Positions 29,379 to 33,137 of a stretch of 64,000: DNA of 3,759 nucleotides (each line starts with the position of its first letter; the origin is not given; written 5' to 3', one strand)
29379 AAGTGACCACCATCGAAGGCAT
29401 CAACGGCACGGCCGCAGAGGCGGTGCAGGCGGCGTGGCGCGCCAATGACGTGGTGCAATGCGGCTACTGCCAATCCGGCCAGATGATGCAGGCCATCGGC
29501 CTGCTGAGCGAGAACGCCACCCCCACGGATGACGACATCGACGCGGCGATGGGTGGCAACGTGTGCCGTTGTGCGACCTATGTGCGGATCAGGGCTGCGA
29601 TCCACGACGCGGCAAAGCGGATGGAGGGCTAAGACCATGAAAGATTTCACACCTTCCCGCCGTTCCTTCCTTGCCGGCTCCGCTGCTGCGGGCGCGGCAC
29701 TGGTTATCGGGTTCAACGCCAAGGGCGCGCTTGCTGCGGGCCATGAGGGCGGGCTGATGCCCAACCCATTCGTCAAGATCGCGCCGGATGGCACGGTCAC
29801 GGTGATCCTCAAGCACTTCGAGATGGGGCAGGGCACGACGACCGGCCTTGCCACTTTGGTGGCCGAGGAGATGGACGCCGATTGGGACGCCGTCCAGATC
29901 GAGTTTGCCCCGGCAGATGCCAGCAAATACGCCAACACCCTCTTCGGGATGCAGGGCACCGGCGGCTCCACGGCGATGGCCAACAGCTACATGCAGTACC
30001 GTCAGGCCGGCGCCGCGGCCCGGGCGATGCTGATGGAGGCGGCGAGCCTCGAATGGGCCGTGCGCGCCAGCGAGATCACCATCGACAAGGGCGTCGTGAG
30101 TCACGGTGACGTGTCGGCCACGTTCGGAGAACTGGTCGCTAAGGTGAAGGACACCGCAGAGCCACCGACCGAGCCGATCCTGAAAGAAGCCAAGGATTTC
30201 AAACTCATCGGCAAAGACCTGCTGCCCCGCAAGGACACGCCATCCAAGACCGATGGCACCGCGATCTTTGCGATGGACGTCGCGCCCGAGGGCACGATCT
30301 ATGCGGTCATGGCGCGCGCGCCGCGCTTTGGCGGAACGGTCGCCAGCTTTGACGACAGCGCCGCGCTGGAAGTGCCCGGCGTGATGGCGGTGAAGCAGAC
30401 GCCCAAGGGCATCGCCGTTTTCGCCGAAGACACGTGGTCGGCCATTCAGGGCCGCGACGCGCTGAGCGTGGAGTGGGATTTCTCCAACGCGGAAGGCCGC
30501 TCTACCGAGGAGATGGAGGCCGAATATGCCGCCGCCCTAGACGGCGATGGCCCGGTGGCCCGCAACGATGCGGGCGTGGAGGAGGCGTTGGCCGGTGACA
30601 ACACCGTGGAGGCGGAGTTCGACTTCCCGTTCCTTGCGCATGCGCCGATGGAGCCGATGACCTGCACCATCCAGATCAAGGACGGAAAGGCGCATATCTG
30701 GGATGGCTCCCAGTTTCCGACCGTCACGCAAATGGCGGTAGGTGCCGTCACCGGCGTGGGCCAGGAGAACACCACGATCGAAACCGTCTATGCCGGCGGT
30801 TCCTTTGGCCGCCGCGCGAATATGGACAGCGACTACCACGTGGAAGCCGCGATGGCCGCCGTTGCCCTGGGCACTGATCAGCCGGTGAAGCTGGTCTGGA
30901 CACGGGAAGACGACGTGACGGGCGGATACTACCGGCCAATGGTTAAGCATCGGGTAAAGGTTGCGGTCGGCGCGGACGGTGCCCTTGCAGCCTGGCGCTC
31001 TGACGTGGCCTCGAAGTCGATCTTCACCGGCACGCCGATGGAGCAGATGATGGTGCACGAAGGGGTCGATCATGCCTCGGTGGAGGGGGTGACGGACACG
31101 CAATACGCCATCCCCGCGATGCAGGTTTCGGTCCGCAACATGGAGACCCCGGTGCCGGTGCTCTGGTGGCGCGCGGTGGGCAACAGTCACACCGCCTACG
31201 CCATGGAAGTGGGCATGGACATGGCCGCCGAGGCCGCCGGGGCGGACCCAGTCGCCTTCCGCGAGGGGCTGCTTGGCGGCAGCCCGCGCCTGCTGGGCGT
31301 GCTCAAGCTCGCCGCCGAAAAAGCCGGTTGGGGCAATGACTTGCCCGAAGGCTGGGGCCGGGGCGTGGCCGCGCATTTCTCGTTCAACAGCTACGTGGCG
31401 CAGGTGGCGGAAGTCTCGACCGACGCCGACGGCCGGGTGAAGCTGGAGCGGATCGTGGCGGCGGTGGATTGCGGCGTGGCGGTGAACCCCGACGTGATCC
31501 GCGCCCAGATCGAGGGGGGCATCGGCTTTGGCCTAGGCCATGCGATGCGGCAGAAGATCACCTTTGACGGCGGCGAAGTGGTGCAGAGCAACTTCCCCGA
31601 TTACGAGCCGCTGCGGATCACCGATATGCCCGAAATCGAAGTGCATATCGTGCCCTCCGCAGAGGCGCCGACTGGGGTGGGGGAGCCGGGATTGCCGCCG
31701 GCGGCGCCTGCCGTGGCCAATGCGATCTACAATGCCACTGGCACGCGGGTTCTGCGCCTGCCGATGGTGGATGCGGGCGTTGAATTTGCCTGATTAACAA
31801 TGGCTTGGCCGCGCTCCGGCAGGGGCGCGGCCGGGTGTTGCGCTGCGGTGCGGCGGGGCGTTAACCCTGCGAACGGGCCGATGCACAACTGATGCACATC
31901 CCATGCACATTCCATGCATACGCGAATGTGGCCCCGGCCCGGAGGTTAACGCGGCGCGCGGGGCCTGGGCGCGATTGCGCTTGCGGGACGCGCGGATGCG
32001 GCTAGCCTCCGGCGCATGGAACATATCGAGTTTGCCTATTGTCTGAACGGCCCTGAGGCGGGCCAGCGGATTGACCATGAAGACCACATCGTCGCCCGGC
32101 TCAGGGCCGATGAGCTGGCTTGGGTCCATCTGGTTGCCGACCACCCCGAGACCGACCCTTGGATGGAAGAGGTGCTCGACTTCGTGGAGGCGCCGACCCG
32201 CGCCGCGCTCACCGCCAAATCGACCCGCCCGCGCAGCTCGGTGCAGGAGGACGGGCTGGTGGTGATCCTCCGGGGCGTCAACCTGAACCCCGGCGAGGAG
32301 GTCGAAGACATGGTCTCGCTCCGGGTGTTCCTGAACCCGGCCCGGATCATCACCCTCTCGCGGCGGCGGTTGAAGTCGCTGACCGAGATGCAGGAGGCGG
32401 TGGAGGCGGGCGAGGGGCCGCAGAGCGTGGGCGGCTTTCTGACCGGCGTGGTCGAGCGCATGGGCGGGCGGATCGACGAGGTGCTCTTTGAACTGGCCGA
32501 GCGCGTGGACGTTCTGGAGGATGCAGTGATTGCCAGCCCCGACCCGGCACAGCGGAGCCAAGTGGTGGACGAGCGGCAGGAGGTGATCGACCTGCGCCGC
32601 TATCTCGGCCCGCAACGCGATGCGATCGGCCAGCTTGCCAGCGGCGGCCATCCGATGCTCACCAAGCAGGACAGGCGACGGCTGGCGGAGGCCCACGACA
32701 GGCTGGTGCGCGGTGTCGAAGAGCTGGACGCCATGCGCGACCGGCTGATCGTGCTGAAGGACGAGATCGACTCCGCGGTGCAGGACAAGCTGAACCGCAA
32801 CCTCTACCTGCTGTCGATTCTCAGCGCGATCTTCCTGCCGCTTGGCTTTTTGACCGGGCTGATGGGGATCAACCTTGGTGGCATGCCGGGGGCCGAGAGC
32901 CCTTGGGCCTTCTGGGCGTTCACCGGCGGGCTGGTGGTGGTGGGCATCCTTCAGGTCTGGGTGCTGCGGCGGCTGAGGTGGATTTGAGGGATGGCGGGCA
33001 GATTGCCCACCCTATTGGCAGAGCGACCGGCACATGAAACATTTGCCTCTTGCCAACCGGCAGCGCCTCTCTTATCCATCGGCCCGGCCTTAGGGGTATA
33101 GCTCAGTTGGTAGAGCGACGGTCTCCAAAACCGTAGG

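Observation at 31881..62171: Dispersed non-coding element: four ATGCA(C/T)A units phased at exactly 11 bp, present twice 30 kb apart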

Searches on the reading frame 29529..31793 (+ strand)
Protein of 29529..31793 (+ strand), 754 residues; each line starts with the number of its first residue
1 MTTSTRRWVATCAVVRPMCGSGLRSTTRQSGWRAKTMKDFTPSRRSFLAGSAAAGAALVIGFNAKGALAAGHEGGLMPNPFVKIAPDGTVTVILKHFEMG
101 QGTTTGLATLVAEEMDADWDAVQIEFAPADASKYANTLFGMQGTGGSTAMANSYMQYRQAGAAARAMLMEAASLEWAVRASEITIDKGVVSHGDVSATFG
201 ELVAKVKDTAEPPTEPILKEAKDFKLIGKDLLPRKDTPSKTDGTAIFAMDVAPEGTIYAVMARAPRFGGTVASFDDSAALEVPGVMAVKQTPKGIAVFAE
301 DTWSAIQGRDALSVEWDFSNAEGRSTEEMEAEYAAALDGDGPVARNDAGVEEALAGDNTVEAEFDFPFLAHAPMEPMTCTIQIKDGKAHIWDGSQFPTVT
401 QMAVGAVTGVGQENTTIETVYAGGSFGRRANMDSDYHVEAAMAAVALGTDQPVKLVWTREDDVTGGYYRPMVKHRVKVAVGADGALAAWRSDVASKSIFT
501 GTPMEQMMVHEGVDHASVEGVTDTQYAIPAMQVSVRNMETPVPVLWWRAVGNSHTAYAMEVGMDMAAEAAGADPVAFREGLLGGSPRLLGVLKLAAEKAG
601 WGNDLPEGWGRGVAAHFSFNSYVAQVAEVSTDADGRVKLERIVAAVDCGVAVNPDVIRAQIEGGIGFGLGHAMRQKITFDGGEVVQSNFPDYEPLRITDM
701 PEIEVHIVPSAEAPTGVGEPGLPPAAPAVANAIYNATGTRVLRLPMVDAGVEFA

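Call 16: search_protein_families(library=pfam, proteins=[window:29529-31793:+])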
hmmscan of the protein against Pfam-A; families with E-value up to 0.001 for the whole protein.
window:29529-31793:+ (754 aa): 3 families
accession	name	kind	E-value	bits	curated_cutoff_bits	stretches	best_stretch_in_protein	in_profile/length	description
PF20256.3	MoCoBD_2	-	8e-35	121.1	27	2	611-701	191-283/283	Molybdopterin cofactor-binding domain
PF02738.23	MoCoBD_1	-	4.1e-34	118.2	27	1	350-579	18-241/244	Molybdopterin cofactor-binding domain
PF10518.14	TAT_signal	-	0.00014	22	22.7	1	42-60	2-20/21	TAT (twin-arginine translocation) pathway signal sequence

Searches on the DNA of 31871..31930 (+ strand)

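Call 30: search_dna_similar(query=window:31871-31930:+, collection=plasmids, mode=distant, max_evalue=1, max_rows=40)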
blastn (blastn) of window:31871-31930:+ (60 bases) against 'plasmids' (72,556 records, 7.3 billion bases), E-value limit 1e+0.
No match.

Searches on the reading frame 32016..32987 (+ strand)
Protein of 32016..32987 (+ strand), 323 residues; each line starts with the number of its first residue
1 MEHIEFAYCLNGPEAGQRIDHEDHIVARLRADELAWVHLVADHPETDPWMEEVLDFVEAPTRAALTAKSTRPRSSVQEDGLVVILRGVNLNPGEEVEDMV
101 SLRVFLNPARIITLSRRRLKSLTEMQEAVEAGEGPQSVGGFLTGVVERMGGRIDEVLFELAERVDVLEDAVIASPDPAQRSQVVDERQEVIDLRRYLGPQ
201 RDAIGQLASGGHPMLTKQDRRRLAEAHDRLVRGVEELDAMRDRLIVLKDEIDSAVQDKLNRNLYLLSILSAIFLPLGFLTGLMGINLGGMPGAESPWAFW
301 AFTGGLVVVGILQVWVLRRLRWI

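Call 16: search_protein_families(library=pfam, proteins=[window:32016-32987:+])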
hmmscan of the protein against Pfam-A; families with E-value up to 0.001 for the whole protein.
window:32016-32987:+ (323 aa): 1 family
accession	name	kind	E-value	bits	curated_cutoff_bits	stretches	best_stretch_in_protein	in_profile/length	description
PF01544.23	CorA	-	1.4e-65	221.9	27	1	33-319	3-292/292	CorA-like Mg2+ transporter protein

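Call 36: find_encoding_contigs(protein=window:32016-32987:+, flank=3000, max_places=4)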
Protein window:32016-32987:+ (323 aa): no gene with exactly this product is on record in the collection.
